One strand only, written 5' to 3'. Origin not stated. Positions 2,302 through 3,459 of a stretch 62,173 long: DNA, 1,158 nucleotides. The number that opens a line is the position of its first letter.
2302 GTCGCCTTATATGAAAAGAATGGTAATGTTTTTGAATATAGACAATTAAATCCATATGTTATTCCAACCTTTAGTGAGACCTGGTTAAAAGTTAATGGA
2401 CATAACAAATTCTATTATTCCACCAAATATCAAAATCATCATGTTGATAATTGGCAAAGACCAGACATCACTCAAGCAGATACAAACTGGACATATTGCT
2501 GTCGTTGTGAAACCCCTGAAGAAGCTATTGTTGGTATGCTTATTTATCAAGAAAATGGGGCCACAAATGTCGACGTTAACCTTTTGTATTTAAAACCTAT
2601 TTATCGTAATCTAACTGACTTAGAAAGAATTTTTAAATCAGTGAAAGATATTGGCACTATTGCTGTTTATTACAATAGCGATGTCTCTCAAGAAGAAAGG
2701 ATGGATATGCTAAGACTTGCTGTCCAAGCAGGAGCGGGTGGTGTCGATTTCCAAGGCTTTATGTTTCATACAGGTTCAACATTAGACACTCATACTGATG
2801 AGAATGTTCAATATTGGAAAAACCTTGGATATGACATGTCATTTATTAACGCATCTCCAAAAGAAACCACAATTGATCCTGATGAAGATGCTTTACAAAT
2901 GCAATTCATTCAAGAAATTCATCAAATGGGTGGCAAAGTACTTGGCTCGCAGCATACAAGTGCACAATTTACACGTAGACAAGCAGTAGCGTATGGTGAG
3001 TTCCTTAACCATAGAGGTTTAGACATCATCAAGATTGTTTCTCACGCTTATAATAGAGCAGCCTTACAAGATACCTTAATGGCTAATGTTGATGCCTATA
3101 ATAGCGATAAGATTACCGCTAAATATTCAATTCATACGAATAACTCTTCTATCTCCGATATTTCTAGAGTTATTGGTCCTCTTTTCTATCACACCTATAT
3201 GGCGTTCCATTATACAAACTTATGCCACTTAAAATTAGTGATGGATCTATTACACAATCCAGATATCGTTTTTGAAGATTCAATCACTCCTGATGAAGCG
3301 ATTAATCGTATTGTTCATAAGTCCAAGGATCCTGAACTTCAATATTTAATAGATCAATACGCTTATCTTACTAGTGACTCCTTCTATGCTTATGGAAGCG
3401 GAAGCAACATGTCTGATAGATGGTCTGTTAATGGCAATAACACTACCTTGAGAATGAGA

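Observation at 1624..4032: Extracytoplasmic lipoprotein carrying a type I 3-dehydroquinase-like barrel with the catalytic His and Lys apparently retained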

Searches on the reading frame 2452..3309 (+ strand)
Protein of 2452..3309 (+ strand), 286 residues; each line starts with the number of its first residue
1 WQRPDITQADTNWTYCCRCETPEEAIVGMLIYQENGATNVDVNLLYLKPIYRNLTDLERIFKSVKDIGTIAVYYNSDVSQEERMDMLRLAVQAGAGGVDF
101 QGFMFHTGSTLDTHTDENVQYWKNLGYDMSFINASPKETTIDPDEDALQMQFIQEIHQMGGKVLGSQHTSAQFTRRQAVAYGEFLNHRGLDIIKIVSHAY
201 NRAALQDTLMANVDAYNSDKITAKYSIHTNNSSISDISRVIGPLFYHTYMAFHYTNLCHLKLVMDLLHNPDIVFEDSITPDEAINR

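Call 45: search_protein_representatives(alignment_id=A3)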
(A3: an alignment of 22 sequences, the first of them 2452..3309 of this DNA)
Query: 22 sequences, 280 profile positions. Proteins with E-value up to 0.001 (for the whole library): 496; up to 1e-10: 282; up to 1e-30: 71. The best 150 are listed.
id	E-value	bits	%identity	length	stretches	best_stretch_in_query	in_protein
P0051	2.7e-116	403.8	-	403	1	2-276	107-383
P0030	1.4e-113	394.9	-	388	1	2-279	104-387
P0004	1.5e-113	394.8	-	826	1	4-276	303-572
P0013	7.5e-100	349.9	-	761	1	4-275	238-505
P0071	4.2e-96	337.6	-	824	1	3-276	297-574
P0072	1.4e-95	335.9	-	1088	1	3-273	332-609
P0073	9.0e-92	323.4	-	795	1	3-269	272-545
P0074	1.8e-91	322.4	-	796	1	4-276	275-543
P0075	2.5e-90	318.6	-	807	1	4-274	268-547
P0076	3.1e-90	318.4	-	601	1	4-272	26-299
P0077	6.1e-89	314.1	-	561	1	3-254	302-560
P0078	2.9e-87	308.6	-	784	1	4-273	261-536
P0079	8.4e-86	303.8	-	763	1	4-276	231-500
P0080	3.5e-84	298.5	-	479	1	5-273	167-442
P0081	1.6e-80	286.5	-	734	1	3-271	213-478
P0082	2.7e-64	233.2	-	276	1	4-271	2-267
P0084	6.6e-60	218.8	-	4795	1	4-270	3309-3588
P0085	5.9e-59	215.7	-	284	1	4-271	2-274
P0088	1.3e-53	198.3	-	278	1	16-272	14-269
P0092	3.3e-51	190.3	-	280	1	5-271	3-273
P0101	4.1e-45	170.3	-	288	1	3-273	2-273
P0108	2.7e-41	157.8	-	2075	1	17-257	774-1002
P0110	5.7e-41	156.7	-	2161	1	17-258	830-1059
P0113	1.2e-39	152.3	-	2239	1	18-259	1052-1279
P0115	5.1e-39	150.3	-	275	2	134-266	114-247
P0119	4.4e-36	140.7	-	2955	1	12-255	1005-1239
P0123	4.3e-35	137.5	-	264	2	136-269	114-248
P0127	1.2e-34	136.0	-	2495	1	19-272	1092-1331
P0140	1.0e-29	119.8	-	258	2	136-265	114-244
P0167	3.6e-25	104.9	-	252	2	137-267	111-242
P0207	1.2e-21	93.3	-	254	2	136-273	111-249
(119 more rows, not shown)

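Call 46: search_protein_families(library=ncbifam, proteins=[P0082, P0085, P0088, P0092, P0101, P0115, P0123, P0140, P0167, P0207], max_evalue=0.001)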
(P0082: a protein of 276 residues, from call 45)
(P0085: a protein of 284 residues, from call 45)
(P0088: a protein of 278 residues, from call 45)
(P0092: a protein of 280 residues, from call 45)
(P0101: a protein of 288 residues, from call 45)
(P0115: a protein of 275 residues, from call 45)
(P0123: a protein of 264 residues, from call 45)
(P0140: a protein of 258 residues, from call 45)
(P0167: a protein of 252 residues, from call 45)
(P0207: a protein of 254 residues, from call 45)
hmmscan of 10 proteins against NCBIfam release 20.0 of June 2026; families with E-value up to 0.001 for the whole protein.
P0082 (276 aa): 2 families
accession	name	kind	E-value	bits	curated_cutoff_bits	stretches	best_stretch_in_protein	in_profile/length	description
TIGR01093.1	aroD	equivalog_domain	5.7e-09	36.4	139.3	1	144-245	107-209/229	type I 3-dehydroquinate dehydratase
NF002683.0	PRK02412.2-2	equivalog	4.6e-05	23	329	1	147-247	95-191/215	3-dehydroquinate dehydratase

P0085 (284 aa): 3 families
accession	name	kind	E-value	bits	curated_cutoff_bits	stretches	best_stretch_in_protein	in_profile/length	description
TIGR01093.1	aroD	equivalog_domain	1.9e-10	41.2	139.3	1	151-269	107-224/229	type I 3-dehydroquinate dehydratase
NF002683.0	PRK02412.2-2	equivalog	2.5e-07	30.4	329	1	152-246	93-183/215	3-dehydroquinate dehydratase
NF006802.0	PRK09310.1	equivalog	7.1e-06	25.1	598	1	136-269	77-202/477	bifunctional 3-dehydroquinate dehydratase/shikimate dehydrogenase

P0088 (278 aa): 2 families
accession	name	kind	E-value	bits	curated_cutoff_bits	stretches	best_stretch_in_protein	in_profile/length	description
NF002683.0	PRK02412.2-2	equivalog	2.1e-06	27.4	329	1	146-241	94-184/215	3-dehydroquinate dehydratase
TIGR01093.1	aroD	equivalog_domain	3.6e-06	27.2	139.3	1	144-247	107-210/229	type I 3-dehydroquinate dehydratase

P0092 (280 aa): 2 families
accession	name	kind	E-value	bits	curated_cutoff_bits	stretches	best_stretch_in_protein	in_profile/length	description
TIGR01093.1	aroD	equivalog_domain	1.8e-08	34.7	139.3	1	137-253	94-212/229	type I 3-dehydroquinate dehydratase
NF002683.0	PRK02412.2-2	equivalog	0.00043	19.8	329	1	153-255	96-193/215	3-dehydroquinate dehydratase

P0101 (288 aa): 2 families
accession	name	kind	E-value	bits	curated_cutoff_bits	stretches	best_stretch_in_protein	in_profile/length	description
TIGR01093.1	aroD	equivalog_domain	3.8e-13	50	139.3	1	149-256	108-218/229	type I 3-dehydroquinate dehydratase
NF002683.0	PRK02412.2-2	equivalog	3.3e-05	23.5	329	1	149-260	93-201/215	3-dehydroquinate dehydratase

P0115 (275 aa): 2 families
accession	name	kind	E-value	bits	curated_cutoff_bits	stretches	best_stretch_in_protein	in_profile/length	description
TIGR01093.1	aroD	equivalog_domain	8.9e-10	39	139.3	1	132-231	110-211/229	type I 3-dehydroquinate dehydratase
NF006802.0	PRK09310.1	equivalog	0.00081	18.3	598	0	144-230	106-185/477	bifunctional 3-dehydroquinate dehydratase/shikimate dehydrogenase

P0123 (264 aa): 2 families
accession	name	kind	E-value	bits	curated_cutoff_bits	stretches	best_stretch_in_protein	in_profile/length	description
TIGR01093.1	aroD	equivalog_domain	1.9e-10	41.2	139.3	1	20-230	8-211/229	type I 3-dehydroquinate dehydratase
NF002683.0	PRK02412.2-2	equivalog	4.5e-06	26.3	329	1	81-228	61-188/215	3-dehydroquinate dehydratase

P0140 (258 aa): 2 families
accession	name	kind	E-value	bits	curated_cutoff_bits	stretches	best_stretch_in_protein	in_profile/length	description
TIGR01093.1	aroD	equivalog_domain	5.4e-13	49.5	139.3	1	126-228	106-209/229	type I 3-dehydroquinate dehydratase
NF002683.0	PRK02412.2-2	equivalog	2.4e-06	27.2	329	1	130-230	95-191/215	3-dehydroquinate dehydratase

P0167 (252 aa): 1 family
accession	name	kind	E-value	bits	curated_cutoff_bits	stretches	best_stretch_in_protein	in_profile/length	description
TIGR01093.1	aroD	equivalog_domain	5.7e-11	42.9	139.3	1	123-227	107-210/229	type I 3-dehydroquinate dehydratase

P0207 (254 aa): 1 family
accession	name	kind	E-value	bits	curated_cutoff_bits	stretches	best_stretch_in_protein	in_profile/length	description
TIGR01093.1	aroD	equivalog_domain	2.9e-07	30.8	139.3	1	12-229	2-213/229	type I 3-dehydroquinate dehydratase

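Call 47: search_protein_families(library=pfam, proteins=[P0082, P0085, P0088, P0092, P0101, P0115, P0123, P0140, P0167, P0207], max_evalue=0.001)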
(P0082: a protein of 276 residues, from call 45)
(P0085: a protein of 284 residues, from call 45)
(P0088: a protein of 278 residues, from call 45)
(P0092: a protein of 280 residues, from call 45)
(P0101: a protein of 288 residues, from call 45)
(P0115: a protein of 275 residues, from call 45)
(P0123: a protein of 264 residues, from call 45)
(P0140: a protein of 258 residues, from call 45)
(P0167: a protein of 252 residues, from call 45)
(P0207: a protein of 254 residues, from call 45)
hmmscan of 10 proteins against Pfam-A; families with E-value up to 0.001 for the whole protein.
P0082 (276 aa): 1 family
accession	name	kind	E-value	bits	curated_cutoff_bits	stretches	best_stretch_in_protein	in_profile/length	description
PF01487.21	DHquinase_I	-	1e-13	52.4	22.2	1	139-264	101-227/230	Type I 3-dehydroquinase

P0085 (284 aa): 1 family
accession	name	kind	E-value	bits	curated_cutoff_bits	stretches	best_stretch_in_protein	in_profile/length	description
PF01487.21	DHquinase_I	-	2.1e-15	57.9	22.2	1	151-271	105-227/230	Type I 3-dehydroquinase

P0088 (278 aa): 1 family
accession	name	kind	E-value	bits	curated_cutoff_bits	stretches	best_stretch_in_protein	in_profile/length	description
PF01487.21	DHquinase_I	-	1.3e-15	58.6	22.2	1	17-260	4-222/230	Type I 3-dehydroquinase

P0092 (280 aa): 1 family
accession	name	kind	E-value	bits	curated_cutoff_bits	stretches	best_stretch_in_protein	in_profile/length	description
PF01487.21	DHquinase_I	-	3e-14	54.1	22.2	1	147-272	103-229/230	Type I 3-dehydroquinase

P0101 (288 aa): 1 family
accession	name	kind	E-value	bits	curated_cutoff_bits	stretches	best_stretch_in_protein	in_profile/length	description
PF01487.21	DHquinase_I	-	1.8e-19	71.2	22.2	1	144-251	98-212/230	Type I 3-dehydroquinase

P0115 (275 aa): 1 family
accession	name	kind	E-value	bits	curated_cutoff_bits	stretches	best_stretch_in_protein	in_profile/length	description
PF01487.21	DHquinase_I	-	6e-15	56.4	22.2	1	23-228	6-206/230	Type I 3-dehydroquinase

P0123 (264 aa): 1 family
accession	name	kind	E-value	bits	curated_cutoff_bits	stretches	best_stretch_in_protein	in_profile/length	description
PF01487.21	DHquinase_I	-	2.2e-19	70.9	22.2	1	20-230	6-210/230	Type I 3-dehydroquinase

P0140 (258 aa): 1 family
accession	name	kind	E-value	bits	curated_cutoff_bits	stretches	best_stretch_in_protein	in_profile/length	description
PF01487.21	DHquinase_I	-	1.9e-14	54.8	22.2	1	16-247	1-227/230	Type I 3-dehydroquinase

P0167 (252 aa): 1 family
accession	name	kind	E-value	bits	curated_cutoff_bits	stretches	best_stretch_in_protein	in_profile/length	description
PF01487.21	DHquinase_I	-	2.1e-17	64.5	22.2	1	11-243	1-227/230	Type I 3-dehydroquinase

P0207 (254 aa): 1 family
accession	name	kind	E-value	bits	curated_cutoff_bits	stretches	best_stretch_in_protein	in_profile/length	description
PF01487.21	DHquinase_I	-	1.1e-13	52.3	22.2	1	14-243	2-226/230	Type I 3-dehydroquinase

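Call 50: search_solved_structures(query=A4, max_evalue=0.01, show_alignments=4)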
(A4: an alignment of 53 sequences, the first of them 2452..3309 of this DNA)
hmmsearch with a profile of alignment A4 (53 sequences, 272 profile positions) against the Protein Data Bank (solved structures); distinct sequences matched with E-value up to 0.01: 22.
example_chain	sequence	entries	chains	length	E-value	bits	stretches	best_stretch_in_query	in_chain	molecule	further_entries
2gpt_A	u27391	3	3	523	8.6e-22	80.5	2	155-265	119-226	3-dehydroquinate dehydratase/ shikimate 5-dehydrogenase | Bifunctional 3-dehydroquinate dehydratase/shikimate dehydrogenase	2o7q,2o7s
6bmb_A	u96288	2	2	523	8.6e-22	80.5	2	155-265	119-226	Bifunctional 3-dehydroquinate dehydratase/shikimate dehydrogenase, chloroplastic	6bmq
4ph6_A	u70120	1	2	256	5.3e-18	68.1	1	144-268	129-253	3-dehydroquinate dehydratase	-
3m7w_A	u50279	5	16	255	1.1e-16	63.8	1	146-267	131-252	3-dehydroquinate dehydratase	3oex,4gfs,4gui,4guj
3l2i_A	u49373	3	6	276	1.5e-16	63.4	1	146-267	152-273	3-dehydroquinate dehydratase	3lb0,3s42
4guf_A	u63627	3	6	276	2.2e-16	62.8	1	146-267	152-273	3-dehydroquinate dehydratase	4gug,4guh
3o1n_A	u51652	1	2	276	8.7e-16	60.8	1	146-264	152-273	3-dehydroquinate dehydratase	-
1gqn_A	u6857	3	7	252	9.7e-15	57.4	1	144-267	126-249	3-DEHYDROQUINATE DEHYDRATASE | 3-dehydroquinate dehydratase aroD | PROTEIN (3-DEHYDROQUINATE DEHYDRATASE)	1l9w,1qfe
3nnt_A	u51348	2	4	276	1.3e-14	57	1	146-267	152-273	3-dehydroquinate dehydratase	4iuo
2yr1_A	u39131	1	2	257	1.3e-14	56.9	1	157-268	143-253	3-dehydroquinate dehydratase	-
4clm_A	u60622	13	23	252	6.9e-14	54.6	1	144-267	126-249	3-DEHYDROQUINATE DEHYDRATASE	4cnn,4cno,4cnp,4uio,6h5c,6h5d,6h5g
3js3_A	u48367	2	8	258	1.5e-13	53.5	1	144-268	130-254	3-dehydroquinate dehydratase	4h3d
2egz_A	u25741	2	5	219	6e-10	41.7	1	151-267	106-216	3-dehydroquinate dehydratase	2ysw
3l9c_A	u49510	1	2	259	1e-07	34.4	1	157-268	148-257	3-dehydroquinate dehydratase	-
1sfl_A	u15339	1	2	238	1.8e-07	33.6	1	139-243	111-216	3-dehydroquinate dehydratase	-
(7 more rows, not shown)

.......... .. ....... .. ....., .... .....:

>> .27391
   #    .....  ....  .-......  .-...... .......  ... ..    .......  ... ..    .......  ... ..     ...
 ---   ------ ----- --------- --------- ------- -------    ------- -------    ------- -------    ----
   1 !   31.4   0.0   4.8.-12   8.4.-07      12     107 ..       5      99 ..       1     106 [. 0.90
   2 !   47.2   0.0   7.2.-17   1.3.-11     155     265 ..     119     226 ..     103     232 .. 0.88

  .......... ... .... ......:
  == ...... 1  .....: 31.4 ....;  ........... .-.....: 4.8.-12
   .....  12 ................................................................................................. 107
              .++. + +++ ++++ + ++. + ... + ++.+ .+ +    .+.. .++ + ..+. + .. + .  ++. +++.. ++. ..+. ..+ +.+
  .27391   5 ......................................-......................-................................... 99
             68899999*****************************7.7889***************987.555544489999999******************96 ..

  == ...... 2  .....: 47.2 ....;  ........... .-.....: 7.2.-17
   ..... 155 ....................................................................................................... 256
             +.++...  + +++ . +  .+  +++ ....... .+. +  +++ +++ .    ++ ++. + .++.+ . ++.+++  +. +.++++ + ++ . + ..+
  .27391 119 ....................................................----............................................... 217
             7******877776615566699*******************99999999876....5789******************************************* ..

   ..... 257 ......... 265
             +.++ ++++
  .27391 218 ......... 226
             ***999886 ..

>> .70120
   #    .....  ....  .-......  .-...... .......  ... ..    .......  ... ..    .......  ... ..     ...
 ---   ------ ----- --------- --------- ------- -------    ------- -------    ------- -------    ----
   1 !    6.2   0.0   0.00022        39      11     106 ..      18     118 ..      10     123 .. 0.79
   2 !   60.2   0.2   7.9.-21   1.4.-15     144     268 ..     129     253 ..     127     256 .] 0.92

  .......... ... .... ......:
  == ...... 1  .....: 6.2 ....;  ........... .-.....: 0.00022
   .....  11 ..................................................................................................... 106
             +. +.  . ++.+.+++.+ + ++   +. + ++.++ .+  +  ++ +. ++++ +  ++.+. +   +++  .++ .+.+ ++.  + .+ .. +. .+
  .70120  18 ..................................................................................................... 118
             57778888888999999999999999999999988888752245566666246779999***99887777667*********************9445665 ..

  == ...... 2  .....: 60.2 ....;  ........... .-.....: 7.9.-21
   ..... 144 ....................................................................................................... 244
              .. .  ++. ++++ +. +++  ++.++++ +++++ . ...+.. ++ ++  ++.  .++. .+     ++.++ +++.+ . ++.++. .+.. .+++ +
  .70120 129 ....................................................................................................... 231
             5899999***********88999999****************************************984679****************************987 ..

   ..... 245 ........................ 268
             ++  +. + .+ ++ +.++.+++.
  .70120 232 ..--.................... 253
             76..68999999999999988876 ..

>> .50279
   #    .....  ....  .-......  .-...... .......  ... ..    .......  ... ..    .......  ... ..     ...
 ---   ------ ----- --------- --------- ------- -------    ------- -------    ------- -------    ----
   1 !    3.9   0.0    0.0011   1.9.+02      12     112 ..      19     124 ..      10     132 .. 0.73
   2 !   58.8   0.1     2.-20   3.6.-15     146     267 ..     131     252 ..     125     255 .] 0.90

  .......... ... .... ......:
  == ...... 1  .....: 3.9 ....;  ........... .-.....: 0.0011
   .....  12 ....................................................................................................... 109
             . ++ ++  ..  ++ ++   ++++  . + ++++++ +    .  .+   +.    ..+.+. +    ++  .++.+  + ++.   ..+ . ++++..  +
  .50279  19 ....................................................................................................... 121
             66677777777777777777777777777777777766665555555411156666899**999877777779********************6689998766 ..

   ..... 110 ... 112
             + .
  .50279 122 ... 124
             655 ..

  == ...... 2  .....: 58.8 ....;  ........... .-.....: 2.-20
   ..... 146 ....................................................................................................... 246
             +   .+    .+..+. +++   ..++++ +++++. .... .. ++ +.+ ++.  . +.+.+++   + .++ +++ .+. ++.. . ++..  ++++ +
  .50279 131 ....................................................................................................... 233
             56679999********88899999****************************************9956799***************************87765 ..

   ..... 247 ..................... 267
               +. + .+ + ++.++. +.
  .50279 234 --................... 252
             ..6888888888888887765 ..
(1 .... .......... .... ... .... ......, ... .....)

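Call 51: find_encoding_contigs(protein=P0082, flank=7000, max_places=3)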
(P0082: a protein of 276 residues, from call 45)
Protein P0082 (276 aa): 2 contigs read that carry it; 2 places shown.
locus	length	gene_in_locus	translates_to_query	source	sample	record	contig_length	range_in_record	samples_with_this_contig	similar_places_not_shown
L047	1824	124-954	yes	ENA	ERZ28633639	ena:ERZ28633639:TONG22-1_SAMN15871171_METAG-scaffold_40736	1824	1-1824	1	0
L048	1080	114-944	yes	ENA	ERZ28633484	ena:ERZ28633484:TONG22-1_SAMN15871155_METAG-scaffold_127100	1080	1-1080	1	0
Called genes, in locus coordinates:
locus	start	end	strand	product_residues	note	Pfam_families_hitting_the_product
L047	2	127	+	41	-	?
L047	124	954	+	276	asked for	PF01487:DHquinase_I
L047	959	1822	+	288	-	?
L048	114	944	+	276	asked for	PF01487:DHquinase_I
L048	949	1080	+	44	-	?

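Call 52: find_encoding_contigs(protein=P0123, flank=7000, max_places=3)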
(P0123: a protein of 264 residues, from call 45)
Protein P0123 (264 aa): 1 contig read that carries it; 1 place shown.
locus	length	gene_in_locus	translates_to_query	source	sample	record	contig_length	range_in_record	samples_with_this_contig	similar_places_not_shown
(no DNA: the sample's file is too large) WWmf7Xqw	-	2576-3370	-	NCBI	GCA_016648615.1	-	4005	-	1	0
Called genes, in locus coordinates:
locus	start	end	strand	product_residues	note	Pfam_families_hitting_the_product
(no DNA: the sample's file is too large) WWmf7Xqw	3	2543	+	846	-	?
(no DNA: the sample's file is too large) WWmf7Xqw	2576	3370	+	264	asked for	PF01487:DHquinase_I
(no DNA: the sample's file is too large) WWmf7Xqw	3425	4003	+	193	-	?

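Call 53: find_homologous_proteins(query=A4, max_evalue=1e-10)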
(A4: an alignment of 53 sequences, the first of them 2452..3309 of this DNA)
Query A4 (53 sequences) (286 aa, profile of the alignment): 22 proteins with E <= 1e-10 among 5565 candidates.
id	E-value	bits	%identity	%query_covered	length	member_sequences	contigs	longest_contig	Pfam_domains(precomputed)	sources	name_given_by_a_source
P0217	7.0e-93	328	30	64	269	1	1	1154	PF01487.23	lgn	-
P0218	1.0e-92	328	28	63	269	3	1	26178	PF01487.23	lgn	-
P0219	1.3e-90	321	28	73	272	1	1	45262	PF01487.23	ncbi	-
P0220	1.4e-89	318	28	85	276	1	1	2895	PF01487.23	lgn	-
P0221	2.9e-89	317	25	87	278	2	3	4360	PF01487.23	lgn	-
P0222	2.6e-88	314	28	85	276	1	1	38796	PF01487.23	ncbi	-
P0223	2.9e-88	313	32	73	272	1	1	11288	PF01487.23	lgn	-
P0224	4.5e-88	313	33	80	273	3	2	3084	PF01487.23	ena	-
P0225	3.1e-86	307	29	74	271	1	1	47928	PF01487.23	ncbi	-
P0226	8.4e-86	305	30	78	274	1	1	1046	PF01487.23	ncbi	-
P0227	1.2e-84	301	27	64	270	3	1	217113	PF01487.23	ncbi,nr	ncbi:MAG: type I 3-dehydroquinate dehydratase [Eubacteriales bacterium]|nr:type I 3-dehydroquinate d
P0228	1.6e-83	298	29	74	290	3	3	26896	PF01487.23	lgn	-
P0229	2.2e-83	297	29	85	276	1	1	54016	PF01487.23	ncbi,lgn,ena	-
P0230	3.2e-83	297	27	63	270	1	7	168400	PF01487.23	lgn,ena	-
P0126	1.1e-82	295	25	41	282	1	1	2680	PF01487.23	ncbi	-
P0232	3.4e-81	290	29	80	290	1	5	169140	PF01487.23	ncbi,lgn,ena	-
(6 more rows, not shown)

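Call 54: find_encoding_contigs(protein=P0227, flank=7000, max_places=1)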
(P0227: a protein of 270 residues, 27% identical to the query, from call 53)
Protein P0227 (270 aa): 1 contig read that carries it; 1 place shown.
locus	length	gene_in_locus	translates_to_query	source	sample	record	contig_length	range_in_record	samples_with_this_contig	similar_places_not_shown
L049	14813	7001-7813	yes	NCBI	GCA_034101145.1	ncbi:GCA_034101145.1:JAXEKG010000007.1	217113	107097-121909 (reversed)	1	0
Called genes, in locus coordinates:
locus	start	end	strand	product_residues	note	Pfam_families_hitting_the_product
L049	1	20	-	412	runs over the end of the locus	PF06134:RhaA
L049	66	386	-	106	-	PF04993:TfoX_N (weak)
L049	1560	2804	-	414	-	PF00464:SHMT, PF00155:Aminotran_1_2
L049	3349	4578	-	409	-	PF07690:MFS_1, PF12832:MFS_1_like (weak), PF13347:MFS_2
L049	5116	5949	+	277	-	PF01522:Polysacc_deac_1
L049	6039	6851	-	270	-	PF02311:AraC_binding (weak), PF00165:HTH_AraC, PF12833:HTH_18, PF00165:HTH_AraC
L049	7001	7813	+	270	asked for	PF01487:DHquinase_I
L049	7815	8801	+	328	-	PF08240:ADH_N, PF00107:ADH_zinc_N, PF13602:ADH_zinc_N_2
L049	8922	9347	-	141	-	PF02082:Rrf2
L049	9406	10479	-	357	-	PF03054:tRNA_Me_trans, PF20259:tRNA_Me_trans_M, PF20258:tRNA_Me_trans_C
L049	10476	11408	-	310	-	PF00291:PALP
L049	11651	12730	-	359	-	PF00657:Lipase_GDSL (faint), PF13472:Lipase_GDSL_2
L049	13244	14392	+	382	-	PF00465:Fe-ADH, PF13685:Fe-ADH_2 (weak), PF25137:ADH_Fe_C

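Call 55: find_encoding_contigs(protein=P0232, flank=7000, max_places=1)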
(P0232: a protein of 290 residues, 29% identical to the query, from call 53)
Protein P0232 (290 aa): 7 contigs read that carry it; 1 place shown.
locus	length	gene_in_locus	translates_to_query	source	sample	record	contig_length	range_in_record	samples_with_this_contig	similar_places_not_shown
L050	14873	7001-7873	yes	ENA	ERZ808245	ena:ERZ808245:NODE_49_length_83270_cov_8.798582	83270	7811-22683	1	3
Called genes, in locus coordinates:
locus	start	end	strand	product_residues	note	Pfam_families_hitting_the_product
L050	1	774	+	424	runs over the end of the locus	PF13173:AAA_14, PF13635:DUF4143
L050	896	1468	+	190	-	-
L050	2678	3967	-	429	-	PF13173:AAA_14, PF13635:DUF4143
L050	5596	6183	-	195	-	PF09851:SHOCT (weak)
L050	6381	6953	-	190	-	PF04073:tRNA_edit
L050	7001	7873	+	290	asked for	PF01487:DHquinase_I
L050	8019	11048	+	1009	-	PF07581:Glug (faint), PF03629:SASA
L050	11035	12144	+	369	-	PF00070:Pyr_redox (faint), PF00890:FAD_binding_2 (weak), PF01266:DAO (weak), PF03486:HI0933_like (faint), PF07992:Pyr_redox_2 (weak), PF12831:FAD_oxidored, PF13450:NAD_binding_8 (faint), PF12831:FAD_oxidored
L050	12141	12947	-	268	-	PF12833:HTH_18, PF00165:HTH_AraC (weak)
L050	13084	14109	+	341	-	PF22725:GFO_IDH_MocA_C3, PF02894:GFO_IDH_MocA_C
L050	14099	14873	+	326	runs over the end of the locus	PF00892:EamA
